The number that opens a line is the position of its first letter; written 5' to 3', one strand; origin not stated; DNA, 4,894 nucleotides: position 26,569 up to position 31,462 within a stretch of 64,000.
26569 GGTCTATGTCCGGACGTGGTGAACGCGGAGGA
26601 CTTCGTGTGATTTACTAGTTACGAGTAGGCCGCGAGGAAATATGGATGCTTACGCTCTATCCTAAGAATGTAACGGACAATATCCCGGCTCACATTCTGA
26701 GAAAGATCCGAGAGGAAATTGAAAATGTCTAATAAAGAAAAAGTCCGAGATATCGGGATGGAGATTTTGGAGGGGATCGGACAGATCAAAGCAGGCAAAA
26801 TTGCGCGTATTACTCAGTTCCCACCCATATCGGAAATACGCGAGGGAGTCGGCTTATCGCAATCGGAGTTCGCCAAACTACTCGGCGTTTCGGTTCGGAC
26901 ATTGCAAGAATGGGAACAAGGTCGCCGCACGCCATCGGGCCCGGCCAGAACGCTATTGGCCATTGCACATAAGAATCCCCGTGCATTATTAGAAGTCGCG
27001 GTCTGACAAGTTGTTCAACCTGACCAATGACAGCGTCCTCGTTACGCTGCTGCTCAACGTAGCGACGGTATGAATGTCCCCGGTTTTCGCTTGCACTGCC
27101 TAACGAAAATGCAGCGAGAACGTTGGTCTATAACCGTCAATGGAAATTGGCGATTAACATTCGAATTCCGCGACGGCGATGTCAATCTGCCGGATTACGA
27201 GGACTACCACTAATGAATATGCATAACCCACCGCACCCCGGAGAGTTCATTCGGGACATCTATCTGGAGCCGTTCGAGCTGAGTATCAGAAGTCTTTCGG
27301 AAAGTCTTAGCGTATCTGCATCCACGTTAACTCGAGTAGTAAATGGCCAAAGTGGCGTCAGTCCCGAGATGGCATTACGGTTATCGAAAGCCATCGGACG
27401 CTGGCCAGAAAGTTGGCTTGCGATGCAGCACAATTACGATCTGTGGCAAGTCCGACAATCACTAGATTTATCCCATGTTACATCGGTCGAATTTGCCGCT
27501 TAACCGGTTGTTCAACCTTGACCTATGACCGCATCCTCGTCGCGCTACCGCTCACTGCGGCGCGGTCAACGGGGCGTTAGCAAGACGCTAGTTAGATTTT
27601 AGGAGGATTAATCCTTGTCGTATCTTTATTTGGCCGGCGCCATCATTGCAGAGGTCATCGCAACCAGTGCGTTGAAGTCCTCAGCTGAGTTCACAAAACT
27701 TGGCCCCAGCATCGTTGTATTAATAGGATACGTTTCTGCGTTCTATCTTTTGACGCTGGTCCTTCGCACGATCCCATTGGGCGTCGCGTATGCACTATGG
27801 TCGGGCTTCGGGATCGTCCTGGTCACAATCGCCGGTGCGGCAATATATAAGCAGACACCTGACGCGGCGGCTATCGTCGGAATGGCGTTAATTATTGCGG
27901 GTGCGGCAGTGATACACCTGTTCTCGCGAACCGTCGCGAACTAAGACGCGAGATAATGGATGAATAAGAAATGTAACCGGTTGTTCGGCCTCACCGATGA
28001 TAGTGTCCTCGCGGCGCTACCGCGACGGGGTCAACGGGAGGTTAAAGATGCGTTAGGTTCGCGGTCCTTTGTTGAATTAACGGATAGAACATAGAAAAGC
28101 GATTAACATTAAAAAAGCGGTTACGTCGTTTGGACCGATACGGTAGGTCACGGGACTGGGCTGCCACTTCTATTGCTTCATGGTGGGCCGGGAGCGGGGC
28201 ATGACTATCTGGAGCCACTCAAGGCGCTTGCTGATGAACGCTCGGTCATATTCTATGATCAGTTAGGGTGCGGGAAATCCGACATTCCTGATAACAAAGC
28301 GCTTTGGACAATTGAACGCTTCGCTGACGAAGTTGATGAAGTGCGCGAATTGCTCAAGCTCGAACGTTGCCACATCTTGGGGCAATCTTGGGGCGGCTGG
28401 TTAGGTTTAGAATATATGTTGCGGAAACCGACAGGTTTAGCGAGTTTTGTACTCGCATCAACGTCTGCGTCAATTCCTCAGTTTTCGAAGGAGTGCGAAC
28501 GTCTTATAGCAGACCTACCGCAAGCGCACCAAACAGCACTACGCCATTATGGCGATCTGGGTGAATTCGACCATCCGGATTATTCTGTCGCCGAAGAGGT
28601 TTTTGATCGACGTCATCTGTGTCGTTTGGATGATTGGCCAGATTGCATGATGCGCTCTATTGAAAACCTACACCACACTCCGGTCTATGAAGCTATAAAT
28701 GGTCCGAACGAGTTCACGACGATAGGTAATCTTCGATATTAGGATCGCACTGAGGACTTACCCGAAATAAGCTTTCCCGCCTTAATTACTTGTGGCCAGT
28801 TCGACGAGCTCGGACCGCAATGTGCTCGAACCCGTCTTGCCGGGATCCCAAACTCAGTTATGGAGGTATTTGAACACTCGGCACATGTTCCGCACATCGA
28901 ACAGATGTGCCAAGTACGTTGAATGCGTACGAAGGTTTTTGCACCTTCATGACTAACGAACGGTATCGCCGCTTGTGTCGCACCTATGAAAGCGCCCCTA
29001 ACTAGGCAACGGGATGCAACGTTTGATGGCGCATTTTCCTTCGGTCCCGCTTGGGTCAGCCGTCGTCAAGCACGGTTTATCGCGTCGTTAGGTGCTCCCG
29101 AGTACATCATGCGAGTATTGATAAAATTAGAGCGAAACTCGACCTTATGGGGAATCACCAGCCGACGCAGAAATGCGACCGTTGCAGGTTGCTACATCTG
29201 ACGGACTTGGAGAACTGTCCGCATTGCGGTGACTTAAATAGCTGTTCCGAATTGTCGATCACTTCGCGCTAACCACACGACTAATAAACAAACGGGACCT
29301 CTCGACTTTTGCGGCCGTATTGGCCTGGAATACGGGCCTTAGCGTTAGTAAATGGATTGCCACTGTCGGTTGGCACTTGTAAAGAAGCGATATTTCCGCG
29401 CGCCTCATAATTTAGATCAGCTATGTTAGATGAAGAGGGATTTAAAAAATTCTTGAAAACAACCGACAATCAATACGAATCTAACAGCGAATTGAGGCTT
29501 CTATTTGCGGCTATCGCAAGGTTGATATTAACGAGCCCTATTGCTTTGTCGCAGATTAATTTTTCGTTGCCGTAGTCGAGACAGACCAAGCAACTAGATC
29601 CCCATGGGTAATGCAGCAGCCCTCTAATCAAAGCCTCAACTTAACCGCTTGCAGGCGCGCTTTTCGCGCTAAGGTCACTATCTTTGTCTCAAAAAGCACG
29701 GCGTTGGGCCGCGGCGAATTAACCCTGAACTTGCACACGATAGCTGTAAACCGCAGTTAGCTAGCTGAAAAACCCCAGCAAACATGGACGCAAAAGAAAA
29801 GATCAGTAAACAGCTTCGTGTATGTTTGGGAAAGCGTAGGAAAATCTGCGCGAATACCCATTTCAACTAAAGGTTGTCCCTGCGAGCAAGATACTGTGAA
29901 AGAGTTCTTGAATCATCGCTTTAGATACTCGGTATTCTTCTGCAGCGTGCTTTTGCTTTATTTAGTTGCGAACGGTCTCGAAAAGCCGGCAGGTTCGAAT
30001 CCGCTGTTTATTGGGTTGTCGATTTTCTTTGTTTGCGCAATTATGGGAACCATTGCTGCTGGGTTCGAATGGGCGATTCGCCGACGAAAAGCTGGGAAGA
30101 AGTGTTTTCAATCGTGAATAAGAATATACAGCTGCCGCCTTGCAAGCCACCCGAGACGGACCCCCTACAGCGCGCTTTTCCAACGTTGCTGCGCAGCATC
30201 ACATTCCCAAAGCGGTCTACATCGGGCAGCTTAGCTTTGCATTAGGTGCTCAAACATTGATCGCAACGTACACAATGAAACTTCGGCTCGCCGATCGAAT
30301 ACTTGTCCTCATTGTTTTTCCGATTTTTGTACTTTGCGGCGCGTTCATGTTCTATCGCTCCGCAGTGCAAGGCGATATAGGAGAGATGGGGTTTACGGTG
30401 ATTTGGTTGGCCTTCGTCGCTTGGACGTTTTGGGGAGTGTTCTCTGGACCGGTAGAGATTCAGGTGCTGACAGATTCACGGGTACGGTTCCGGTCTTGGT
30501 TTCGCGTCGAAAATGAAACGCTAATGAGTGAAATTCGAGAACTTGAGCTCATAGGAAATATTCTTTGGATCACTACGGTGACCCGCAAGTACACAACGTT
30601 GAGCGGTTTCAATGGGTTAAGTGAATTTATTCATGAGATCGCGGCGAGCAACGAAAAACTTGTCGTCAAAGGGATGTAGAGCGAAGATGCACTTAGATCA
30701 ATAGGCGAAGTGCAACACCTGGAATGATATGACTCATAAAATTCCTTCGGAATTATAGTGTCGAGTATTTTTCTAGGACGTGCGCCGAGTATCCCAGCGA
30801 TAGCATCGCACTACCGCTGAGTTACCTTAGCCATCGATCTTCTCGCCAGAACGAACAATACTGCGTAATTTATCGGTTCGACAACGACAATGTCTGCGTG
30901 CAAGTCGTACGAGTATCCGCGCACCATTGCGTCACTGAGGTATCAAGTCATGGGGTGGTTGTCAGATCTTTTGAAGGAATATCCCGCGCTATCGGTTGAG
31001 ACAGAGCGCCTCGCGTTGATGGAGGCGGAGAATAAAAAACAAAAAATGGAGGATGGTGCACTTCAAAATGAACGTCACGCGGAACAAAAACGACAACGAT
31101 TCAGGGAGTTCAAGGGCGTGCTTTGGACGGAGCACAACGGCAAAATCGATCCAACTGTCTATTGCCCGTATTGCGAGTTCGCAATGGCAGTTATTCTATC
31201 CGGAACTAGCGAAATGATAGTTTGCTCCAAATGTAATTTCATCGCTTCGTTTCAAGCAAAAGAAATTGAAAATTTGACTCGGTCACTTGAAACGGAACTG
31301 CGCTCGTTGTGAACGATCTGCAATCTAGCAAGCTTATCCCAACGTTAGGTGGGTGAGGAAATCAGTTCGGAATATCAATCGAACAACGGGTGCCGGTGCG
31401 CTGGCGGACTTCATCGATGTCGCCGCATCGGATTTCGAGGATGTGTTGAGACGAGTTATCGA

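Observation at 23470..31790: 8-kb integron cassette array with no integrase anywhere in the 64-kb window (CALIN-like)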

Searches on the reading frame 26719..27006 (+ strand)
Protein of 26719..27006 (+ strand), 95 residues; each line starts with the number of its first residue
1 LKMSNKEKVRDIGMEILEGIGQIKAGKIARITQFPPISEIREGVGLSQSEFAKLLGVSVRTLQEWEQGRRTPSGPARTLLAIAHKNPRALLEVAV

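Call 6: search_protein_families(library=pfam, proteins=[window:26719-27006:+], max_evalue=0.01)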
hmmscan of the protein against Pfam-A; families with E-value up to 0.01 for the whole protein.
window:26719-27006:+ (95 aa): 9 families
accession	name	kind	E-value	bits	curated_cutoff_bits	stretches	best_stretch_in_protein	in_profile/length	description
PF01381.28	HTH_3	-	3.2e-11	43.5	23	1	37-74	1-38/55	Helix-turn-helix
PF13560.12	HTH_31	-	5e-08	33.6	27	1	40-79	9-49/64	Helix-turn-helix domain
PF12844.13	HTH_19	-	1.5e-05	25.3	30.2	1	38-84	5-49/64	Helix-turn-helix domain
PF15731.11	MqsA_antitoxin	-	1.8e-05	25.3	30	1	30-93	67-130/131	Antitoxin component of bacterial toxin-antitoxin system, MqsA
PF20432.4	Xre-like-HTH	-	5.2e-05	23.9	25.8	1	37-64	15-42/63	Antitoxin Xre-like helix-turn-helix domain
PF00376.29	MerR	-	7.1e-05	23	28.2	1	49-67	3-21/38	MerR family regulatory protein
PF13518.12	HTH_28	-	0.00057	20.4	25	1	45-73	12-39/52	Helix-turn-helix domain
PF12728.13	HTH_17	-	0.0067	17.1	27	0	46-65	2-21/51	Helix-turn-helix domain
PF13411.12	MerR_1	-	0.0075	16.8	21.6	0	49-67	4-22/69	MerR HTH family regulatory protein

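Call 66: search_protein_families(library=padloc, proteins=[window:26719-27006:+], max_evalue=0.1)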
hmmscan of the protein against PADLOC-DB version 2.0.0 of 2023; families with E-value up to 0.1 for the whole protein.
window:26719-27006:+ (95 aa): 9 families
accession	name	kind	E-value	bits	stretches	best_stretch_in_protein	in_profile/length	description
PDLC02926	HTH_VI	-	9.8e-07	27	1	38-73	7-42/92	-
PDLC03951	RmrA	-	4.4e-05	20.6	1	37-82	13-58/400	-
PDLC03952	RmrA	-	0.00011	19.2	1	36-84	26-72/395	-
PDLC03949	RmrA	-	0.00017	18.5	1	41-87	11-57/363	-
PDLC04133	mad1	-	0.00038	18.7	1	46-69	6-29/60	mads_1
PDLC03669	Control_protein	-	0.0013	17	1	41-86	18-63/96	control protein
PDLC03947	RmrA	-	0.0036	14.2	1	37-74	16-53/383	-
PDLC03956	RmrA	-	0.0099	13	1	40-81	16-58/399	-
PDLC03948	RmrA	-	0.029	11.3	1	38-87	14-63/397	-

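Call 67: search_protein_families(library=ncbifam, proteins=[window:26719-27006:+], max_evalue=0.1)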
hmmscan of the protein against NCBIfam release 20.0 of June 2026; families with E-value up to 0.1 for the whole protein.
window:26719-27006:+ (95 aa): 16 families
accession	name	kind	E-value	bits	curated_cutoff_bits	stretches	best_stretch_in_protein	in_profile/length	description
NF041265.1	NadS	equivalog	1.8e-12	47.4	60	1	24-94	18-92/94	NadS family protein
TIGR03830.1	CxxCG_CxxCG_HTH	subfamily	6.5e-12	45.4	61.8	1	27-93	61-126/127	type II TA system antitoxin MqsA family protein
NF007481.0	PRK10072.1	equivalog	1.2e-11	44.9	110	1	29-88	30-89/96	HTH-type transcriptional regulator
NF040522.1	VC1465_fam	subfamily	2.3e-06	27.6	70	1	38-70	2-34/111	VC1465 family Xer recombination activation factor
TIGR03070.1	couple_hipB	subfamily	3.5e-06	26.9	71.65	1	38-72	8-42/58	type II toxin-antitoxin system Y4mF family antitoxin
NF047542.1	telomere_Tap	equivalog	1.1e-05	24.3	600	1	40-78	25-63/695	telomere-associated protein Tap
NF041951.1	phage_RstR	subfamily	3.1e-05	24.2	80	1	37-75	7-45/108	RstR family transcriptional repressor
NF007257.0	PRK09706.1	subfamily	7.1e-05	22.6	101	1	37-82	10-53/135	transcriptional repressor DicA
NF046037.1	carphisopro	domain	0.00027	21.1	38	1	39-86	3-49/54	carph-isopro domain-containing protein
NF003162.0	PRK04140.1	equivalog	0.0025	16.9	263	1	38-73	132-167/317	transcriptional regulator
NF049845.1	Xre_ParS_antitoxin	subfamily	0.023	14.8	90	1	38-69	8-39/112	type II RES/Xre toxin-antitoxin system antitoxin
NF041575.1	antitoxPezA_Strep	equivalog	0.038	14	290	1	37-69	6-38/158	type II toxin-antitoxin system antitoxin PezA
NF047593.1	IS66_ISAeme5_TnpA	equivalog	0.039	14.4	28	1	45-88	17-62/79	IS66 family insertion sequence element accessory protein TnpA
TIGR01764.1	excise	domain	0.042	14.2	28.8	1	46-65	2-21/49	excisionase family DNA-binding protein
TIGR00270.2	TIGR00270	equivalog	0.048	13.5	110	1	37-73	80-116/159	multiprotein bridging factor aMBF1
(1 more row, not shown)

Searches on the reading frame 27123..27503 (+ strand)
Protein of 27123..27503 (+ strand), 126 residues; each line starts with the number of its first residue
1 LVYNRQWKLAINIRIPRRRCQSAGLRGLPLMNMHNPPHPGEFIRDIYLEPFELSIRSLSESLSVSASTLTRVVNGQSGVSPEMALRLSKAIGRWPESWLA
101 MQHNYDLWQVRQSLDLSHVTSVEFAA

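Call 6: search_protein_families(library=pfam, proteins=[window:27123-27503:+], max_evalue=0.01)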
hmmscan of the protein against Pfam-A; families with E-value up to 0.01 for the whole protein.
window:27123-27503:+ (126 aa): 3 families
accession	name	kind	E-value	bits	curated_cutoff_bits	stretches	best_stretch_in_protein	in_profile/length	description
PF01381.28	HTH_3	-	1.6e-06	28.5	23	1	48-92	5-49/55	Helix-turn-helix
PF13560.12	HTH_31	-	9.6e-05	23.1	27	1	52-92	14-55/64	Helix-turn-helix domain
PF00356.27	LacI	-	0.007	16.6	27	0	64-91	11-38/46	Bacterial regulatory proteins, lacI family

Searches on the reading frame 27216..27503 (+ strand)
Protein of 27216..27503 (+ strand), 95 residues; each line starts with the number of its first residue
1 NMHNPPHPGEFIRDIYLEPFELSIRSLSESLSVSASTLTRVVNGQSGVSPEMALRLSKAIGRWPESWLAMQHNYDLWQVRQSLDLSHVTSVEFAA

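Call 66: search_protein_families(library=padloc, proteins=[window:27216-27503:+], max_evalue=0.1)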
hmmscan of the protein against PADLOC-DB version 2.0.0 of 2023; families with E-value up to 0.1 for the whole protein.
window:27216-27503:+ (95 aa): 1 family
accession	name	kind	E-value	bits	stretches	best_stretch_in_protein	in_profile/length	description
PDLC03946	RmrA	-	0.0027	14.5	1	22-74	16-67/357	-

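Call 67: search_protein_families(library=ncbifam, proteins=[window:27216-27503:+], max_evalue=0.1)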
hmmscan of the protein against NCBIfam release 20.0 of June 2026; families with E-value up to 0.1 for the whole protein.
window:27216-27503:+ (95 aa): 2 families
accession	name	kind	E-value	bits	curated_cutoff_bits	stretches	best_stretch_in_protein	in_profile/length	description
TIGR02607.1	antidote_HigA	equivalog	2e-31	107.7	47.7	1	2-81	1-80/81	HigA family addiction module antitoxin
NF003162.0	PRK04140.1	equivalog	0.027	13.5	263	1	19-60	137-178/317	transcriptional regulator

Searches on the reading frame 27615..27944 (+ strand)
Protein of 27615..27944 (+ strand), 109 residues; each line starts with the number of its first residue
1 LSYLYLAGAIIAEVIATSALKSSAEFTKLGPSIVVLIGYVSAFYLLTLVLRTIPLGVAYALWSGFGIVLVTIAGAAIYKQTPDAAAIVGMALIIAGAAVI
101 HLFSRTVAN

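Call 6: search_protein_families(library=pfam, proteins=[window:27615-27944:+], max_evalue=0.01)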
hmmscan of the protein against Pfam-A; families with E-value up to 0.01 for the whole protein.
window:27615-27944:+ (109 aa): 3 families
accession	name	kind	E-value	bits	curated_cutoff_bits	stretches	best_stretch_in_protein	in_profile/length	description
PF00893.25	Multi_Drug_Res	-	4.2e-28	98.1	23.7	1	1-93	1-93/93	Small Multidrug Resistance protein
PF10639.15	TMEM234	-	0.0069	16.9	30.1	1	41-100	55-112/113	Putative transmembrane family 234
PF00892.27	EamA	-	0.009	16.7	28.2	0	29-100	63-133/135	EamA-like transporter family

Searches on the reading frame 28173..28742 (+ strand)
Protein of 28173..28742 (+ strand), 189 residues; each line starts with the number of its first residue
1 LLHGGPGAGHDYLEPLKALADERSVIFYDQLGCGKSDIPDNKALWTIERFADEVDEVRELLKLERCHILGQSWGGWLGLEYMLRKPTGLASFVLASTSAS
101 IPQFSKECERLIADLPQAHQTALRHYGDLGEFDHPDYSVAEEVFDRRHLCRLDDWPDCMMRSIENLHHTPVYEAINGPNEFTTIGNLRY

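Call 6: search_protein_families(library=pfam, proteins=[window:28173-28742:+], max_evalue=0.01)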
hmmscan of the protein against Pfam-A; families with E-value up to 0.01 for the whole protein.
window:28173-28742:+ (189 aa): 3 families
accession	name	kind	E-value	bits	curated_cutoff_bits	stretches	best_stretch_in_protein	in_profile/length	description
PF00561.26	Abhydrolase_1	-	3.3e-19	69.9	25.8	1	1-121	5-126/245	alpha/beta hydrolase fold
PF12697.13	Abhydrolase_6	-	8.8e-11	43.3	26.3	1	2-149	4-147/217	Alpha/beta hydrolase family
PF12146.15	Hydrolase_4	-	3.4e-08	33.5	27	1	2-110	10-124/239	Serine aminopeptidase, S33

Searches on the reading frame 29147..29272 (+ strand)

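Call 66: search_protein_families(library=padloc, proteins=[window:29147-29272:+], max_evalue=0.1)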
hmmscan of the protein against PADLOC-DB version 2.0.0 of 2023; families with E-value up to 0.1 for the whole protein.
window:29147-29272:+ (41 aa): 0 families

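Call 67: search_protein_families(library=ncbifam, proteins=[window:29147-29272:+], max_evalue=0.1)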
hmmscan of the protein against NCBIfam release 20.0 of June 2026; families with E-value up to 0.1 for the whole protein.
window:29147-29272:+ (41 aa): 1 family
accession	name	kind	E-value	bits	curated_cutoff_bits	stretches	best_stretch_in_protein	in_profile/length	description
TIGR02487.1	NrdD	equivalog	0.058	11.9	326.35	1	4-33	524-551/581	anaerobic ribonucleoside-triphosphate reductase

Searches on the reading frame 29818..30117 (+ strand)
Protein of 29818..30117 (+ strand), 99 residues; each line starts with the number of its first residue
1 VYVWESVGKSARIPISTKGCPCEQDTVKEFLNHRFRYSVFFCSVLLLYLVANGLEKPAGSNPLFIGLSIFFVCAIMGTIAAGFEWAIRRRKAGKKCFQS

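Call 66: search_protein_families(library=padloc, proteins=[window:29818-30117:+], max_evalue=0.1)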
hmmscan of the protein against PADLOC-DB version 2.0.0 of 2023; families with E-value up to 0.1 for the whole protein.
window:29818-30117:+ (99 aa): 0 families

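Call 67: search_protein_families(library=ncbifam, proteins=[window:29818-30117:+], max_evalue=0.1)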
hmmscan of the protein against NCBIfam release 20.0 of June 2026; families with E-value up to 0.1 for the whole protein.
window:29818-30117:+ (99 aa): 1 family
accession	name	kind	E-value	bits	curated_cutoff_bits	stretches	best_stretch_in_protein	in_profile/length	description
TIGR00861.1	MIP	subfamily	0.033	14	171.25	1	40-79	136-180/224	MIP family channel protein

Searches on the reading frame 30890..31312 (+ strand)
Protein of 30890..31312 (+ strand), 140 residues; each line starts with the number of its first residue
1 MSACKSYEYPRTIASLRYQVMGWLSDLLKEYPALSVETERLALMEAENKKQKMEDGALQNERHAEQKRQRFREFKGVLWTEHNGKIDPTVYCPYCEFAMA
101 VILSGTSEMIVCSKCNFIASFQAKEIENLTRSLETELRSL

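Call 6: search_protein_families(library=pfam, proteins=[window:30890-31312:+], max_evalue=0.01)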
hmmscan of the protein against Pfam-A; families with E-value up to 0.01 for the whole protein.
window:30890-31312:+ (140 aa): 0 families

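Call 66: search_protein_families(library=padloc, proteins=[window:30950-31312:+], max_evalue=0.1)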
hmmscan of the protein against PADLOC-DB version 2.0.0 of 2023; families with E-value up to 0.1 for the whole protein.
window:30950-31312:+ (120 aa): 2 families
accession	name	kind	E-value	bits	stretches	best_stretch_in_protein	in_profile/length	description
PDLC01367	Cas8b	-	0.025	13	0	70-81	46-57/63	CAS-I-B; effector_LS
PDLC01645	Cas8b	-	0.057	11.9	0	70-80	45-55/62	CAS-I-B; effector_LS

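Call 67: search_protein_families(library=ncbifam, proteins=[window:30950-31312:+], max_evalue=0.1)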
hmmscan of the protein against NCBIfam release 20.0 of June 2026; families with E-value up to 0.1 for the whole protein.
window:30950-31312:+ (120 aa): 3 families
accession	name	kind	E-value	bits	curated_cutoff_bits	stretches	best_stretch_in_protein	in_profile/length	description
NF011482.0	PRK14892.1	equivalog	0.058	13.3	109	1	63-106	15-59/101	putative transcription elongation factor Elf1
NF041259.1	mono_DmmA_fam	domain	0.082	13.2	60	0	60-96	42-77/101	dimethylamine monooxygenase subunit DmmA family protein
NF052237.1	biotin_BsaP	equivalog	0.093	12.7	39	0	64-94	21-51/53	biotin synthase auxiliary protein BsaP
